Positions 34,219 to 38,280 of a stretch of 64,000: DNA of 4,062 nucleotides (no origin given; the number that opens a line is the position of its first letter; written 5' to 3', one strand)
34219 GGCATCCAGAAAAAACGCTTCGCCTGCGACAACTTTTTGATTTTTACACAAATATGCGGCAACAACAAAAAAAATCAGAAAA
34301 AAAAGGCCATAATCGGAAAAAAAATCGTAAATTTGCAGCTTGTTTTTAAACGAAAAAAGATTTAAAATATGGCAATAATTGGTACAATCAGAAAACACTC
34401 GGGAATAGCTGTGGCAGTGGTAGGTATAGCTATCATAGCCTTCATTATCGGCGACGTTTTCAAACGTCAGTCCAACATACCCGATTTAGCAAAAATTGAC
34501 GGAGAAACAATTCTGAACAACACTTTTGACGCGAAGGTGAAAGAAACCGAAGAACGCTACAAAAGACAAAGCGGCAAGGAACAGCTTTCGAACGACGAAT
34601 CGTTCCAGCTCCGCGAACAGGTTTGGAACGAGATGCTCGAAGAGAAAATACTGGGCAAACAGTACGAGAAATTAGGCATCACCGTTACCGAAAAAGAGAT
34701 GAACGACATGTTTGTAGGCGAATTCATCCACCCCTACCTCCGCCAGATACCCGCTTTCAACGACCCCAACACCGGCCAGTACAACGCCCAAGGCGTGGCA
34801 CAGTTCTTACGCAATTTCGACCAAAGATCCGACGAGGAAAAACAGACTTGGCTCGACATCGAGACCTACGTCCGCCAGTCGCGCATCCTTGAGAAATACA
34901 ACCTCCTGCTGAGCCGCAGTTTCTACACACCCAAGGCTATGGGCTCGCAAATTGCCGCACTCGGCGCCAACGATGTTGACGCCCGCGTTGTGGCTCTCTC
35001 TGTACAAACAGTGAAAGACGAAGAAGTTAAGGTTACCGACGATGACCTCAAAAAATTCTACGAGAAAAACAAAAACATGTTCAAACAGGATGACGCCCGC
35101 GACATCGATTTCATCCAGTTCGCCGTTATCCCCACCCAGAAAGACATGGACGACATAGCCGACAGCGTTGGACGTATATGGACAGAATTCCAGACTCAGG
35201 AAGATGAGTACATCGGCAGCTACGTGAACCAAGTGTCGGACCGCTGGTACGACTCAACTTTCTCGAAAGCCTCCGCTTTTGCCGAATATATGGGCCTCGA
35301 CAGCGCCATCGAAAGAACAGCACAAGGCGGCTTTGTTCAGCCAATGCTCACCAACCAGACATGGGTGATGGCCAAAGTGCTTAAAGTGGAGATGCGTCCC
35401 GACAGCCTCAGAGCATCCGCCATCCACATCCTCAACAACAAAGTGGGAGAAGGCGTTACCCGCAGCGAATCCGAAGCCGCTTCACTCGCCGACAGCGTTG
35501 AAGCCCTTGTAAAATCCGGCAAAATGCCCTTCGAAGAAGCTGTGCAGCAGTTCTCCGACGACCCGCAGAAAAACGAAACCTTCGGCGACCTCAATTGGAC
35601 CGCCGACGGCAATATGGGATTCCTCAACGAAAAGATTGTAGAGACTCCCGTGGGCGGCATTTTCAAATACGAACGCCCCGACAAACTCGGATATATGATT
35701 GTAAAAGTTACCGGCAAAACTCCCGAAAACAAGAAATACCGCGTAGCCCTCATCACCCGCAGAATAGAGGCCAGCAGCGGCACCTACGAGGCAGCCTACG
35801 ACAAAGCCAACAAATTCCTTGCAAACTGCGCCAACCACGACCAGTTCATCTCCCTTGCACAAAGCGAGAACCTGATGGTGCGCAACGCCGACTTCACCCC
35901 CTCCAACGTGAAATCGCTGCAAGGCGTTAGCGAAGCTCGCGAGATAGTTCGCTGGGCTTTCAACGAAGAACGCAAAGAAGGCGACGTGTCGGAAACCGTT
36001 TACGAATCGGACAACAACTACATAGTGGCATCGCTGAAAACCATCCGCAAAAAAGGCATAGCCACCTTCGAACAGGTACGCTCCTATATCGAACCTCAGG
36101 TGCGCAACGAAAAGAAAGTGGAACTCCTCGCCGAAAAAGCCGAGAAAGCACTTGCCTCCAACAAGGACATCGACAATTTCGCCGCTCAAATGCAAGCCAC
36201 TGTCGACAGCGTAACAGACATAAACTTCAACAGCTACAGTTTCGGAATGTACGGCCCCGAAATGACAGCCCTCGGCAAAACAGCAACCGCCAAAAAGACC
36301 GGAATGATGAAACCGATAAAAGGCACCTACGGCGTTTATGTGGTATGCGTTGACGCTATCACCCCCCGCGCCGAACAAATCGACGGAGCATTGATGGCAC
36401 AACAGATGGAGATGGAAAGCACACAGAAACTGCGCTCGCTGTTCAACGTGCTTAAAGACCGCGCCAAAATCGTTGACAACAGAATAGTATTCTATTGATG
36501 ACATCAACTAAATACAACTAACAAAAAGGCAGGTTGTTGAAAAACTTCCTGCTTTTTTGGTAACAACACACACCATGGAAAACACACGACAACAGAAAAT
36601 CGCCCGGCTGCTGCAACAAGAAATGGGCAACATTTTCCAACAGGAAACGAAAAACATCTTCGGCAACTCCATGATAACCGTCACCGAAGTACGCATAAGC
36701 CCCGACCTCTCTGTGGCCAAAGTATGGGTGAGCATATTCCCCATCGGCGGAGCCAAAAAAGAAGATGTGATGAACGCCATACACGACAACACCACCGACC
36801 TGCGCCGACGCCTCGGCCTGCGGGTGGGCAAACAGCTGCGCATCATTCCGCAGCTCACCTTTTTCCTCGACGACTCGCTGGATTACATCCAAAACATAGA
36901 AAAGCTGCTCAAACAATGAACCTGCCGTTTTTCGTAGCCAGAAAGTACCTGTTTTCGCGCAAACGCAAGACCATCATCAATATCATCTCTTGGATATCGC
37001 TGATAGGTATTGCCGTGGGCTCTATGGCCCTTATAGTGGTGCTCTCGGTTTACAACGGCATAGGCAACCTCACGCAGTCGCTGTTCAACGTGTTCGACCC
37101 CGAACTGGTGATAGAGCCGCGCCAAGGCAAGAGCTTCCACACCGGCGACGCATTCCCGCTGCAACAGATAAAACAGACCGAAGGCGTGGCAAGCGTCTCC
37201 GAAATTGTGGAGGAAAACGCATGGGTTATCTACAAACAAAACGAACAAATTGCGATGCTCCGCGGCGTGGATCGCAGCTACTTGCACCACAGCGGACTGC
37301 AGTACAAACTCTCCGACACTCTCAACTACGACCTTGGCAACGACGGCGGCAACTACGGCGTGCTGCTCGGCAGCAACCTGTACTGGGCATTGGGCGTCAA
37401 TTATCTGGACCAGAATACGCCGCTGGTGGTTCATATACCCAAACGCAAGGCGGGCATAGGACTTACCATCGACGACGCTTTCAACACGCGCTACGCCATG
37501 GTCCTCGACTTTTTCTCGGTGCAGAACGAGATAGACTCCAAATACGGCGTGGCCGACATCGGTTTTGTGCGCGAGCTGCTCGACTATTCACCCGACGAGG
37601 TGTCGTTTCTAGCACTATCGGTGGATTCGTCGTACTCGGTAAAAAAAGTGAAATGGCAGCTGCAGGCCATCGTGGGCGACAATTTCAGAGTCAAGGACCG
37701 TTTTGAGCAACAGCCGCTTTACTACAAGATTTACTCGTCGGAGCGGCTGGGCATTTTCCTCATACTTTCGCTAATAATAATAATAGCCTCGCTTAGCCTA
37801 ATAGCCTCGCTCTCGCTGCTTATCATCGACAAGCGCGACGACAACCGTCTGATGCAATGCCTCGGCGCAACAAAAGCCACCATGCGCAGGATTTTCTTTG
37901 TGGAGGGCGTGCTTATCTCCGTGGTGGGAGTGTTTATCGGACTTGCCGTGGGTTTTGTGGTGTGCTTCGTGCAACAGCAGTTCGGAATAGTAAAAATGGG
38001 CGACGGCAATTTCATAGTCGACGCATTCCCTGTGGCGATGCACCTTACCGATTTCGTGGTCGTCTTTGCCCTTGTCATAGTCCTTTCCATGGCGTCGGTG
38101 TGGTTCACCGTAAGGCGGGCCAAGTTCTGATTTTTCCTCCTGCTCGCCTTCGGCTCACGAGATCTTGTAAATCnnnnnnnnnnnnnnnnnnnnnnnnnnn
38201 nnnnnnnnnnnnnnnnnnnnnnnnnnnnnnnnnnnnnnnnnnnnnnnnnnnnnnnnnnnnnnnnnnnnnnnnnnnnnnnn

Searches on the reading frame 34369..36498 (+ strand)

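Call 53: search_protein_families(library=pfam, proteins=[window:34369-36498:+], max_evalue=0.001)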
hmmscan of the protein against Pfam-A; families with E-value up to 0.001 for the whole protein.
window:34369-36498:+ (709 aa): 5 families
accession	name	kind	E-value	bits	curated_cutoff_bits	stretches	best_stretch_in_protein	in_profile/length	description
PF13623.11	SurA_N_2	-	3.3e-32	111.8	28.5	1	5-147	2-145/145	SurA-like N-terminal domain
PF13145.12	Rotamase_2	-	4.4e-20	73.1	27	1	222-341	1-109/121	PPIC-type PPIASE domain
PF13624.11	SurA_N_3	-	5.1e-16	59.4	27.2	1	5-149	3-140/162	SurA-like N-terminal domain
PF13616.12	Rotamase_3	-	2.3e-11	44.7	22.5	1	335-450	4-115/116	PPIC-type PPIASE domain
PF00639.27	Rotamase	-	3.6e-09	37.9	21.7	1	353-448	1-96/97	PPIC-type PPIASE domain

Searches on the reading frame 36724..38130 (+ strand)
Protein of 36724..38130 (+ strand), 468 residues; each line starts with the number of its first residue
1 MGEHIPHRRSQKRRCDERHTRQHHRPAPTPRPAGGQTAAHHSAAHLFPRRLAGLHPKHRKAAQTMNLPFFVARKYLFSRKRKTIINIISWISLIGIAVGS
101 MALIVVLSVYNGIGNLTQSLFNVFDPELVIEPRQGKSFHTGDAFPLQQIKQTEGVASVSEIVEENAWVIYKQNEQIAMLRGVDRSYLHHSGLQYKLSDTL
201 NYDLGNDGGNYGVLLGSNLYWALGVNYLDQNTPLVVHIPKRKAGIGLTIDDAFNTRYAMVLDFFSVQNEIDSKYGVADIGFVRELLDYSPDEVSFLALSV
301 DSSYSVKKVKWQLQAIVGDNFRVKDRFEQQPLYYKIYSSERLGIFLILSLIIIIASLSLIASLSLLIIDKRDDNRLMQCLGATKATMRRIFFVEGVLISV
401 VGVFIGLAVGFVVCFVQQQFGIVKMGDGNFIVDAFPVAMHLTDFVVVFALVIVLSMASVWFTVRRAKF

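Call 53: search_protein_families(library=pfam, proteins=[window:36724-38130:+], max_evalue=0.001)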
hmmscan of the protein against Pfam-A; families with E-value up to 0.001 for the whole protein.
window:36724-38130:+ (468 aa): 2 families
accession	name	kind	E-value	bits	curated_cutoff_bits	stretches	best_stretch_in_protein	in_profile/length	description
PF02687.27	FtsX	-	1.2e-12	48.4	25.5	1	346-466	2-115/120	FtsX-like permease C-terminal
PF12704.14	MacB_PCD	-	2.7e-07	31.5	27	1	89-219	1-129/207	MacB-like periplasmic core domain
